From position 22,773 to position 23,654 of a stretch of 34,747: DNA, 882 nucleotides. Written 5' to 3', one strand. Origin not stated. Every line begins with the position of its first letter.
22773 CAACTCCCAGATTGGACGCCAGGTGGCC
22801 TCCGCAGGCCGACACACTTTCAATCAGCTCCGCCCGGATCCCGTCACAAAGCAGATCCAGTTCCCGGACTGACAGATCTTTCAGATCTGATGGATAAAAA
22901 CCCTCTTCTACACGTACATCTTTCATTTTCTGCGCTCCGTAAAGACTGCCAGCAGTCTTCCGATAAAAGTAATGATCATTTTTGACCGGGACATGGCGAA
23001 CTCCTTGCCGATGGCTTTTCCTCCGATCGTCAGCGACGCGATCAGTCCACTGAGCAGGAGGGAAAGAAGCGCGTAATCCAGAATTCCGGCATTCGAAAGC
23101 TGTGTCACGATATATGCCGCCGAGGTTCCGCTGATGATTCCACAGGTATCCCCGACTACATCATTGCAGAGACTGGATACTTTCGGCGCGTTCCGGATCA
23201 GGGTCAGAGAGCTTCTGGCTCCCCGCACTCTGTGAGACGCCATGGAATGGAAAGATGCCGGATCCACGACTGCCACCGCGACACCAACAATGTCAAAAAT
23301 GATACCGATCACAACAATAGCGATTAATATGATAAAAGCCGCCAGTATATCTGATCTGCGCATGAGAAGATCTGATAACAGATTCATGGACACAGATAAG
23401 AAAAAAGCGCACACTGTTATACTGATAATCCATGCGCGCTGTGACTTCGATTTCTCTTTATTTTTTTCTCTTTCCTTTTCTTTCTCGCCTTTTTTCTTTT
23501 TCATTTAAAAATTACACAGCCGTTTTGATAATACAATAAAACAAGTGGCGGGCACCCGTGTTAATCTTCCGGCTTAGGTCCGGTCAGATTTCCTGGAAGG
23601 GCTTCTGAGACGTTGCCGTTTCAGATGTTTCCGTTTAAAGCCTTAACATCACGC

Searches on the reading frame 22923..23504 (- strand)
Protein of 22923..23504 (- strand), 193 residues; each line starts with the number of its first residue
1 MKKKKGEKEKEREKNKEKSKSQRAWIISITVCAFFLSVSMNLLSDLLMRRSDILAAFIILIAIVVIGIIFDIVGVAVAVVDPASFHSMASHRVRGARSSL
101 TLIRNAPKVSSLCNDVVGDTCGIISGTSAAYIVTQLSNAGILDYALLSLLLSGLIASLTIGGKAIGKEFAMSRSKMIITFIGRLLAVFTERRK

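Call 4: search_protein_families(library=pfam, proteins=[window:22923-23504:-])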
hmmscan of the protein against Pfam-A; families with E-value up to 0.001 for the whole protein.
window:22923-23504:- (193 aa): 0 families

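Call 5: search_protein_families(library=ncbifam, proteins=[window:22923-23504:-])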
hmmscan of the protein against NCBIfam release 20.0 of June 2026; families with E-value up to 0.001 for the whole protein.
window:22923-23504:- (193 aa): 1 family
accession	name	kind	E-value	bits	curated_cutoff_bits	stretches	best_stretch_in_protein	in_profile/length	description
NF046082.1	assoc_w_XrtX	equivalog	0.00075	19.2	75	0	18-78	55-115/147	XrtX-associated membrane protein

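Call 7: find_homologous_proteins(query=window:22923-23504:-)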
Query window:22923-23504:- (193 aa): 1893 proteins with E <= 0.001 among 2607 candidates; the best 120 are listed.
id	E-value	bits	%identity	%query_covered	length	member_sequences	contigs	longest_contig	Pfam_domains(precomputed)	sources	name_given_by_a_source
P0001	1.7e-111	388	99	100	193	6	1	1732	-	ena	-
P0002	3.7e-98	344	87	93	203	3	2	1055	-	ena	-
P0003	2.7e-95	335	83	100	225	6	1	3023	-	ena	-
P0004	8.9e-92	323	83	100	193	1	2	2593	-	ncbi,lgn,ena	-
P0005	3.3e-91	322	85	90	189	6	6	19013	-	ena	-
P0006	1.0e-90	320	81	100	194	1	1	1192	-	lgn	-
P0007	1.5e-90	319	82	100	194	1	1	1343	-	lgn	-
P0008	7.8e-90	317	81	89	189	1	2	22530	-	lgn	-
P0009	1.1e-89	317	83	88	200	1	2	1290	-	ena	-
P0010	6.2e-89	314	81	100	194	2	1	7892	-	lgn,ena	-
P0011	4.7e-88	311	81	100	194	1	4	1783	-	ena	-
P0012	1.5e-87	310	80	100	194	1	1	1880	-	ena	-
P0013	4.1e-85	302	78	99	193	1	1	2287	-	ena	-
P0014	3.4e-83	295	75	93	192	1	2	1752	-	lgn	-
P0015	8.4e-83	294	73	99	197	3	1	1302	-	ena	-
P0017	2.0e-78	280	85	85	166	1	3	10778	-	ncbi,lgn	-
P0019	4.1e-77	276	71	99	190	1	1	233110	-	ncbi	-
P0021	1.6e-66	241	59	98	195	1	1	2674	-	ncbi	-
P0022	2.8e-66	240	61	97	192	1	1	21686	-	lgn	-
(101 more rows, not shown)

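Call 16: search_protein_families(library=pfam, proteins=[window:22923-23504:-], max_evalue=10)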
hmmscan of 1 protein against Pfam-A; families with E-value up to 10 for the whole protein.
window:22923-23504:- (193 aa): 5 families
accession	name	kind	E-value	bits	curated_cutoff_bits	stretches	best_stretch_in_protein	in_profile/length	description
PF20990.2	DUF2207_C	-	0.031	14.4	33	1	8-69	120-183/247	Predicted membrane protein (DUF2207) C-terminal domain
PF12280.13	BSMAP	-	0.19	12.2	25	1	101-132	68-99/197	Brain specific membrane anchored protein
PF19779.4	DUF6264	-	0.23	12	31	1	19-83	116-179/183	Family of unknown function (DUF6264)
PF11877.13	DUF3397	-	0.37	11.5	25.9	1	19-72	25-77/112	Protein of unknown function (DUF3397)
PF01595.25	CNNM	-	0.78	9.8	28.4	1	58-188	1-127/181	Cyclin M transmembrane N-terminal domain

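Call 18: find_related_loci(query=A1, collection=genome_contigs, flank=6000)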
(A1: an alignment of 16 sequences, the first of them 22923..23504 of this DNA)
Query A1 (193 aa) in genome_contigs; peptide patterns used: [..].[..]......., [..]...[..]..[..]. (x = any residue, [..] = any of these).
600 stretches matched a pattern (row limit reached: there are more); 596 encode a relative of the query (tblastn E <= 1e-3); the best 80 are kept; 80 distinct loci.
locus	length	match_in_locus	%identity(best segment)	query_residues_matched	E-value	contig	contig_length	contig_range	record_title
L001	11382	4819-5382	56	5-190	3e-65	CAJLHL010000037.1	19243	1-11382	MAG TPA_asm: uncultured Clostridiales bacterium isolate ERR1600730-bin.21 genome assembly, contig: NODE_3064_length_1924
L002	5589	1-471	64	37-191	2e-59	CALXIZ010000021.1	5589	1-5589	MAG: uncultured Clostridia bacterium isolate E20__bin286 genome assembly, contig: E20__k127_8091894, whole genome shotgu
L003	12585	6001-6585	42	1-193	6e-51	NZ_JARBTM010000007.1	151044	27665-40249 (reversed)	MAG: Anaerosolibacter sp. isolate L_E1_T20_C_bin.128 scaffold_216, whole genome shotgun sequence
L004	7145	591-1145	45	8-192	2e-49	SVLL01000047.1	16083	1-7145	MAG: Oscillospiraceae bacterium isolate SIG486 NODE_64022_length_16083_cov_2.018551, whole genome shotgun sequence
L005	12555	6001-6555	47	7-191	3e-49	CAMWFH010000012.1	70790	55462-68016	MAG TPA_asm: uncultured Clostridia bacterium isolate SRR13528209_bin.2_metawrap_v1.3_MAG genome assembly, contig: NODE.4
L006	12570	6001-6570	42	3-192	3e-49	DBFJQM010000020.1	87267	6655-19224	MAG TPA_asm: Candidatus Pelethomonas sp. isolate MAG8510 contig20, whole genome shotgun sequence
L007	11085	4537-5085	46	8-192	2e-48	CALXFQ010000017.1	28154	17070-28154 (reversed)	MAG: uncultured Oscillospiraceae bacterium isolate BRZ_SB__bin138 genome assembly, contig: BRZ_SB__NODE_2411_length_2815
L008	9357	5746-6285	46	1-178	2e-48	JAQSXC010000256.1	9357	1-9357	MAG: Eubacterium sp. isolate L_E1_T20_A_bin.111 scaffold_29050, whole genome shotgun sequence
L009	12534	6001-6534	46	11-188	6e-48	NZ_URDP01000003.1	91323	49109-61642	Uncultured Oscillibacter sp. isolate UMGS906, whole genome shotgun sequence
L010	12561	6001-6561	44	7-191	2e-47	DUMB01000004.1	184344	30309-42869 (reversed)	MAG TPA_asm: Clostridiaceae bacterium isolate AS04akNAM_34 5064_AS04, whole genome shotgun sequence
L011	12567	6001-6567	40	1-189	1e-47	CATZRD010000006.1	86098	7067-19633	MAG TPA_asm: uncultured Oscillospiraceae bacterium isolate ERR9762711_bin.31_MetaWRAP_v1.3_MAG genome assembly, contig:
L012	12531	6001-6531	44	12-188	1e-47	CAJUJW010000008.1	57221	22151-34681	MAG TPA_asm: uncultured Oscillibacter sp. isolate MGBC143446 genome assembly, contig: MGBC143446.8, whole genome shotgun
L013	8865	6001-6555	42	8-192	1e-47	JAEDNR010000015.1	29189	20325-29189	MAG: Oscillospiraceae bacterium isolate MAG297 NODE_1442_length_29189_cov_14.878664, whole genome shotgun sequence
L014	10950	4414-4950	44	7-185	5e-47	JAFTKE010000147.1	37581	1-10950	MAG: Oscillospiraceae bacterium isolate RGIG3893 Roe_deer_Cecum-2__c403352, whole genome shotgun sequence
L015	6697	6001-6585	44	1-191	4e-47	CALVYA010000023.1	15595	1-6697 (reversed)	MAG: uncultured Bacilli bacterium isolate BRZ_CE__bin6 genome assembly, contig: BRZ_CE__NODE_4981_length_15595_cov_14.06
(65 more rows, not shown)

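Call 20: list_cluster_members(proteins=[P0004, P0017, P0019, P0021, P0001])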
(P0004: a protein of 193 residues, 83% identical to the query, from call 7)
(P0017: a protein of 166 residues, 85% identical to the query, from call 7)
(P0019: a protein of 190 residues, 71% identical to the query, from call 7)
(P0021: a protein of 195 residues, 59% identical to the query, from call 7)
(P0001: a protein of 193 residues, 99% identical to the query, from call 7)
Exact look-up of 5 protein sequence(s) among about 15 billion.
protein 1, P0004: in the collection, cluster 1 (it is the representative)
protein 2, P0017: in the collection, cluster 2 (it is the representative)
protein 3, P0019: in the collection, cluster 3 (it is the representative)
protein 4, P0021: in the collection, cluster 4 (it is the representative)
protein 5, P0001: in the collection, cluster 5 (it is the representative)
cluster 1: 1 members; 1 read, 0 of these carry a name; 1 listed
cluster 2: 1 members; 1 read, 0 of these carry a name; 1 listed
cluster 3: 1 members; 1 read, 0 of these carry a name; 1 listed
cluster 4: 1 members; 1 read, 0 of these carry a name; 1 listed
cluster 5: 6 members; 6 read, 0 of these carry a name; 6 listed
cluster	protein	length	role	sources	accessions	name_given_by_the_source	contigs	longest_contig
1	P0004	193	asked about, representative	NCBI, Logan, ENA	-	-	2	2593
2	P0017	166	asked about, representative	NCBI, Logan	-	-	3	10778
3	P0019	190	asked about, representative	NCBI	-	-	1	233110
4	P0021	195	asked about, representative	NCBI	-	-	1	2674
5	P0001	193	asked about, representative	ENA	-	-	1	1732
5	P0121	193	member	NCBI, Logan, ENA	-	-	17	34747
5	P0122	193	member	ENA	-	-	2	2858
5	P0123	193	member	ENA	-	-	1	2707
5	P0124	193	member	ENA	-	-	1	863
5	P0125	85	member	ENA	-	-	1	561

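Call 22: find_encoding_contigs(protein=window:22923-23504:-, flank=2000, max_places=8)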
Protein window:22923-23504:- (193 aa): 19 contigs read that carry it; 8 places shown.
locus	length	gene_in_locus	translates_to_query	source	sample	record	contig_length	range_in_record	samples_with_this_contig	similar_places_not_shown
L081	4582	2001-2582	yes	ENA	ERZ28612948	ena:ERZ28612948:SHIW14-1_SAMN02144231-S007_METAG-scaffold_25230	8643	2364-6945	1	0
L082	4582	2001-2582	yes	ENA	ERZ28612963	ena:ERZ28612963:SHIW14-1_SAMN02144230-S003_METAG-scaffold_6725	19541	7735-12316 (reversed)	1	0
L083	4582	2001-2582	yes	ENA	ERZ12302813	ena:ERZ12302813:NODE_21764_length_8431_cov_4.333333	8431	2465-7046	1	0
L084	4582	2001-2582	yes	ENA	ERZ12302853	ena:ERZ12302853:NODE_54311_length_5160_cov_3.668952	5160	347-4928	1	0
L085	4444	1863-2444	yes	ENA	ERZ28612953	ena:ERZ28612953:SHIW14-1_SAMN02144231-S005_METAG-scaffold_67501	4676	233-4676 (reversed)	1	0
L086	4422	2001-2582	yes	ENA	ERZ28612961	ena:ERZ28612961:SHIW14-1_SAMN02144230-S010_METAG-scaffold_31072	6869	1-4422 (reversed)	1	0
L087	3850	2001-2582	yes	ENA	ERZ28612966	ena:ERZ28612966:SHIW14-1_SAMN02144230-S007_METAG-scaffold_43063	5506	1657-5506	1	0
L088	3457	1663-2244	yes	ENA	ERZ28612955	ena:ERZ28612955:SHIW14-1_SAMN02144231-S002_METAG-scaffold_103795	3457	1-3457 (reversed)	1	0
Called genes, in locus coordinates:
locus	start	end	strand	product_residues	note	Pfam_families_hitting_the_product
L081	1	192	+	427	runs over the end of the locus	PF13742:tRNA_anti_2, PF01336:tRNA_anti-codon, PF02601:Exonuc_VII_L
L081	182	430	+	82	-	PF02609:Exonuc_VII_S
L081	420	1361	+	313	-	PF00348:polyprenyl_synt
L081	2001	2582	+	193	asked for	-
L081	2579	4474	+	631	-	PF13292:DXP_synthase_N, PF00456:Transketolase_N (faint), PF00676:E1_dh (weak), PF02779:Transket_pyr, PF02780:Transketolase_C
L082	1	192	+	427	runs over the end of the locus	PF13742:tRNA_anti_2, PF01336:tRNA_anti-codon, PF02601:Exonuc_VII_L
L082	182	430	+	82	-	PF02609:Exonuc_VII_S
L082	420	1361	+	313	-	PF00348:polyprenyl_synt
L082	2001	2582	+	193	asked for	-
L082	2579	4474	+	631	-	PF13292:DXP_synthase_N, PF00456:Transketolase_N (faint), PF00676:E1_dh (weak), PF02779:Transket_pyr, PF02780:Transketolase_C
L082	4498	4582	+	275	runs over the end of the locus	PF01479:S4, PF01728:FtsJ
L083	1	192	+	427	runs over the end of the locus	PF13742:tRNA_anti_2, PF01336:tRNA_anti-codon, PF02601:Exonuc_VII_L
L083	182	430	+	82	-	PF02609:Exonuc_VII_S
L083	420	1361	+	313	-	PF00348:polyprenyl_synt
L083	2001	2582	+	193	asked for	-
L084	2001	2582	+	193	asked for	-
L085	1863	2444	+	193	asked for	-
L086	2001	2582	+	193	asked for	-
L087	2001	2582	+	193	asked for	-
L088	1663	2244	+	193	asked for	-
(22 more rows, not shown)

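Call 33: search_solved_structures(query=A3, max_evalue=10, show_alignments=2)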
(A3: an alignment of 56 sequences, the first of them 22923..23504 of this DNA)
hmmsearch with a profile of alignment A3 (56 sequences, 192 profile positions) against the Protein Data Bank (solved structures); distinct sequences matched with E-value up to 10: 1.
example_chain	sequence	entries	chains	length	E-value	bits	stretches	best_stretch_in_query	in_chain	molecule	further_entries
7oq1_A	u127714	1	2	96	8.3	9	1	36-76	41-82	Potassium channel protein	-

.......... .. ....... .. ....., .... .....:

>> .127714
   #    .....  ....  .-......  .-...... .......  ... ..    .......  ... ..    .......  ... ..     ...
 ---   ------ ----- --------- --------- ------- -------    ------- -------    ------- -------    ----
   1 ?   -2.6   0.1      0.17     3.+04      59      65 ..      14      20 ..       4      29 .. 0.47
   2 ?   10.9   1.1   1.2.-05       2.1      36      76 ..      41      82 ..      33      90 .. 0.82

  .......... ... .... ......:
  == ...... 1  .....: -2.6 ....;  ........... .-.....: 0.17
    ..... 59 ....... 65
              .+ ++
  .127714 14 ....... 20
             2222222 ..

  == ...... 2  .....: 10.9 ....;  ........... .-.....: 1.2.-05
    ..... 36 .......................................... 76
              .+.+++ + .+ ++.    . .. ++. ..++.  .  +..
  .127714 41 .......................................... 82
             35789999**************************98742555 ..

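Call 40: predict_structure(alignment_id=A3)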
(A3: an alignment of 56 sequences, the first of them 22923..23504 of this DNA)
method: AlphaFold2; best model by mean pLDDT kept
length: 193 residues; sequences in the alignment: 56
mean_pLDDT: 78.8   pTM: 0.68
mean pLDDT of the five models: 78.8, 78.3, 76.2, 69.0, 61.2
residues with pLDDT >= 90: 3; 70-90: 161; 50-70: 22; < 50: 7
segments of 3 or more residues with pLDDT < 50: 1-3
pLDDT, mean of each block of 10 residues (from residue 1): 49 58 80 79 72 81 89 88 79 80 86 85 84 78 77 87 87 87 79 53
secondary structure, 60 per line:
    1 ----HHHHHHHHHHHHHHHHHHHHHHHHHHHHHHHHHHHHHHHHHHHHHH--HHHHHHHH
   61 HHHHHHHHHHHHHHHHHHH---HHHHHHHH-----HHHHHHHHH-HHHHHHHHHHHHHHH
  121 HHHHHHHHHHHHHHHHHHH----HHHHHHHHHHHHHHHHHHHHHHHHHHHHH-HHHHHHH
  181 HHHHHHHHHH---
elements in order: H5-50 H53-79 H83-90 H96-104 H106-139 H144-172 H174-190

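Call 43: fold_search(model_id=the predicted structure, library=pdb)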
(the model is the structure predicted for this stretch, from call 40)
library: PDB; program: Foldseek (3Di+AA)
matches with E <= 10: 229; with E <= 0.001: 0
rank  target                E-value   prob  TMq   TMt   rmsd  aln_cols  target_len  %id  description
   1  7m1t_B                3.7e-03  1.00  0.47  0.31   6.8       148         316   22  Crystal structure of an archaeal CNNM, MtCorB, with C-terminal deletion in complex with Mg2+-ATP (released 2021-06-16)
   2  7m1t_A                1.2e-02  1.00  0.43  0.28   6.3       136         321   20  Crystal structure of an archaeal CNNM, MtCorB, with C-terminal deletion in complex with Mg2+-ATP (released 2021-06-16)
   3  7m1u_B                5.8e-02  1.00  0.45  0.31   6.8       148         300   20  Crystal structure of an archaeal CNNM, MtCorB, R235L mutant with C-terminal deletion (released 2021-06-16)
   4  7m1u_A                7.0e-02  1.00  0.45  0.30   7.8       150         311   18  Crystal structure of an archaeal CNNM, MtCorB, R235L mutant with C-terminal deletion (released 2021-06-16)
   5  7cff                  5.2e-01  0.99  0.52  0.62   3.7       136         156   15  Structure of the thermostabilized transmembrane domain of the bacterial CNNM/CorC family Mg2+ transporter in complex wit (released 2021-02-24)
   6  7cfg                  7.3e-01  0.99  0.52  0.62   3.7       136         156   14  Structure of the transmembrane domain of the bacterial CNNM/CorC family Mg2+ transporter in complex with Mg2+ (released 2021-02-24)
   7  8k4n_D                8.9e-01  0.11  0.17  0.13  20.1       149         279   17  Structure of GPR34-Gi complex (released 2023-10-25)
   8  8zyy_R                8.9e-01  0.06  0.13  0.10  23.3       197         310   12  Cryo-EM structure of neurotensin receptor 1 in complex with beta-arrestin1 and SBI-553 (complex 2) (released 2025-04-09)
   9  8zyu_R                1.5e+00  0.04  0.14  0.09  19.0       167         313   14  Cryo-EM structure of neurotensin receptor 1 in complex with beta-arrestin1 and SBI-553 (complex 1) (released 2025-04-16)
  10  7w3z_A                1.6e+00  0.07  0.17  0.12  20.4       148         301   16  Cryo-EM Structure of Human Gastrin Releasing Peptide Receptor in complex with the agonist Gastrin Releasing Peptide an (released 2023-02-22)
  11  7piu_R                1.8e+00  0.09  0.20  0.16  18.6       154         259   13  Cryo-EM structure of the agonist setmelanotide bound to the active melanocortin-4 receptor (MC4R) in complex with the  (released 2021-11-17)
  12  8tzj_C                1.9e+00  0.15  0.28  0.27  15.7       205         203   15  Cryo-EM structure of Vibrio cholerae FtsE/FtsX complex (released 2023-12-20)
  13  7ymh_A                1.9e+00  0.09  0.16  0.13  22.0       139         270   16  Cryo-EM structure of Nb29-alpha1AAR-miniGsq complex bound to noradrenaline (released 2023-07-05)
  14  9p85_R                1.9e+00  0.06  0.17  0.12  21.4       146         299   12  NTSR1-Gi-NTS(8-13) GTP-Bound Complex in the Canonical, AHD Closed State, 3DVA Sorted (C-Closed*-GTP) (released 2026-03-25)
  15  3bve_E                2.0e+00  0.12  0.20  0.21  14.1       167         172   11  Structural basis for the iron uptake mechanism of Helicobacter pylori ferritin (released 2009-01-13)
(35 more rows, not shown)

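Call 52: find_encoding_contigs(protein=P0005, flank=1500, max_places=1)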
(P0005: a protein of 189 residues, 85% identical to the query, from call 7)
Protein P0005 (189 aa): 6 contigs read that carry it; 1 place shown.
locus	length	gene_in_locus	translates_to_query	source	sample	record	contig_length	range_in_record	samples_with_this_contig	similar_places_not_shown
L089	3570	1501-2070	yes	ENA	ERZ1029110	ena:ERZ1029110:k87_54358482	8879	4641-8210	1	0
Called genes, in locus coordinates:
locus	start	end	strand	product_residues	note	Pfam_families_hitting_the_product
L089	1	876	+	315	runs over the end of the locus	PF00348:polyprenyl_synt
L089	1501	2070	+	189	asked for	-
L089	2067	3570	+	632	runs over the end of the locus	PF13292:DXP_synthase_N, PF00456:Transketolase_N (weak), PF00676:E1_dh (weak), PF02779:Transket_pyr, PF02780:Transketolase_C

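Call 53: find_encoding_contigs(protein=P0008, flank=1500, max_places=1)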
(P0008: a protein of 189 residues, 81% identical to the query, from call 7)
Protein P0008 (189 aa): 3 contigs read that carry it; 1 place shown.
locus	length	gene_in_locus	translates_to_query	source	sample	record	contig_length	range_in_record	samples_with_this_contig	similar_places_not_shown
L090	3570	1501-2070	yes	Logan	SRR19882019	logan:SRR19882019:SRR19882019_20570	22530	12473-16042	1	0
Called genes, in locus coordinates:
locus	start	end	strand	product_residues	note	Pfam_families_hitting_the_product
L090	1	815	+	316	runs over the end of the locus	PF00348:polyprenyl_synt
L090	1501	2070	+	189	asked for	-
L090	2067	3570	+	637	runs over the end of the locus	PF13292:DXP_synthase_N, PF00676:E1_dh (weak), PF02775:TPP_enzyme_C (faint), PF02779:Transket_pyr, PF02780:Transketolase_C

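Call 54: find_encoding_contigs(protein=P0010, flank=1500, max_places=1)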
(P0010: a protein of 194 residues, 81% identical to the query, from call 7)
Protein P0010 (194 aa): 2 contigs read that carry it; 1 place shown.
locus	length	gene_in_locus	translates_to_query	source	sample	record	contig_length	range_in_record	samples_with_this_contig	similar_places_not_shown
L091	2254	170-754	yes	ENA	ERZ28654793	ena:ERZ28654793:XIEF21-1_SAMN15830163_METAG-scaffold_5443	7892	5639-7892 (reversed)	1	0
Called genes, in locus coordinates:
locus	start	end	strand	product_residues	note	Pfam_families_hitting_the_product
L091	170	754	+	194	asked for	-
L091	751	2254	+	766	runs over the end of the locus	PF00456:Transketolase_N (weak), PF13292:DXP_synthase_N, PF00676:E1_dh (weak), PF02775:TPP_enzyme_C (faint), PF02779:Transket_pyr, PF02780:Transketolase_C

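Call 55: find_encoding_contigs(protein=P0019, flank=1500, max_places=1)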
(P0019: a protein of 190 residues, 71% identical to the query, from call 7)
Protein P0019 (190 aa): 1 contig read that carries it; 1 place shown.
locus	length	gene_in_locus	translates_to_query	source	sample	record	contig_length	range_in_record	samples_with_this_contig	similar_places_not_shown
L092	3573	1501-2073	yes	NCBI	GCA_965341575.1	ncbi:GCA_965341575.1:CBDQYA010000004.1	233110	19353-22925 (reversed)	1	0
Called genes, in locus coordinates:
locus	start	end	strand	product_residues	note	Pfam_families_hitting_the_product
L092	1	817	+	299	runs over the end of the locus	PF00348:polyprenyl_synt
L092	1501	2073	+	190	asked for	-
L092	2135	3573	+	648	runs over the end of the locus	PF00456:Transketolase_N (faint), PF13292:DXP_synthase_N, PF00676:E1_dh (weak), PF02779:Transket_pyr, PF02780:Transketolase_C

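Call 56: find_encoding_contigs(protein=P0022, flank=1500, max_places=1)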
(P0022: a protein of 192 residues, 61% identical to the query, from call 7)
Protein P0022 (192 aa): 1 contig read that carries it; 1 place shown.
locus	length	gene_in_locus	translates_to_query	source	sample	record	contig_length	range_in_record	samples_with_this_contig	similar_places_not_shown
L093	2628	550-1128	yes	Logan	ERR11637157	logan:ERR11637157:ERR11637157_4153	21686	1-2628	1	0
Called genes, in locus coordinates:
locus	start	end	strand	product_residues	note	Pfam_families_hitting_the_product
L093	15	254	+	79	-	-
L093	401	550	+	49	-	-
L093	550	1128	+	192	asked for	-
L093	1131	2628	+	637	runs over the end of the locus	PF13292:DXP_synthase_N, PF00456:Transketolase_N (faint), PF00676:E1_dh (weak), PF02779:Transket_pyr, PF02780:Transketolase_C, PF22613:Transketolase_C_1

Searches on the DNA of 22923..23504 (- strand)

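Call 49: search_rna_families(sources=[L057, L023, L072, L020, L073, L015, L001, L055, L069, L067, L081], threshold=gathering)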
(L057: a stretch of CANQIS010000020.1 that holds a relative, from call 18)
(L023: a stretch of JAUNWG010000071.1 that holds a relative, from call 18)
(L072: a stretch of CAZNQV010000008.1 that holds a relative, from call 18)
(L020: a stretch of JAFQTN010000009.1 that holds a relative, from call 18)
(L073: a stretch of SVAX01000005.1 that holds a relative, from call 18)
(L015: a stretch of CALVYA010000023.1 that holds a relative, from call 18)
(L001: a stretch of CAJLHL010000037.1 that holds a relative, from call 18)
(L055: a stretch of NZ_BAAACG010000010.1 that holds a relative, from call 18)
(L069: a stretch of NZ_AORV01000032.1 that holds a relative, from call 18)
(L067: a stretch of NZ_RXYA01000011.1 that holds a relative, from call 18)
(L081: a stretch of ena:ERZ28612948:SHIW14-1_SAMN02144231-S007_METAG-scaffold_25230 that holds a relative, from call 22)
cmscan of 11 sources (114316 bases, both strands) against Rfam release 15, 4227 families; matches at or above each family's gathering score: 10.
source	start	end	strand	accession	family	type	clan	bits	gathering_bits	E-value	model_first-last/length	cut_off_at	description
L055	5377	5981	+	RF01071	OLE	Gene;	-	539.8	50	3e-155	1-616/616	no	Ornate Large Extremophilic RNA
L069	5283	5933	+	RF01071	OLE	Gene;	-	532.4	50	4.7e-153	1-616/616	no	Ornate Large Extremophilic RNA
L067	5294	5881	+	RF01071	OLE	Gene;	-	470.9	50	8.1e-135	1-616/616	no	Ornate Large Extremophilic RNA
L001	4196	4811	+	RF01071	OLE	Gene;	-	439.6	50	1.6e-125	1-616/616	no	Ornate Large Extremophilic RNA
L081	1357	1976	+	RF01071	OLE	Gene;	-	394.5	50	3.7e-112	1-616/616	no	Ornate Large Extremophilic RNA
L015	5401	5996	+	RF01071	OLE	Gene;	-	388.3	50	2.6e-110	1-616/616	no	Ornate Large Extremophilic RNA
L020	5414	6000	+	RF01071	OLE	Gene;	-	384.7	50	3e-109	1-616/616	no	Ornate Large Extremophilic RNA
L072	5380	5991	+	RF01071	OLE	Gene;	-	377.8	50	3.4e-107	1-616/616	no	Ornate Large Extremophilic RNA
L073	5052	5656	+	RF01071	OLE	Gene;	-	373.7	50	5.6e-106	1-616/616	no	Ornate Large Extremophilic RNA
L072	1914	1987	+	RF00005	tRNA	Gene; tRNA;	CL00001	65.1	29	1.2e-11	1-71/71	no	tRNA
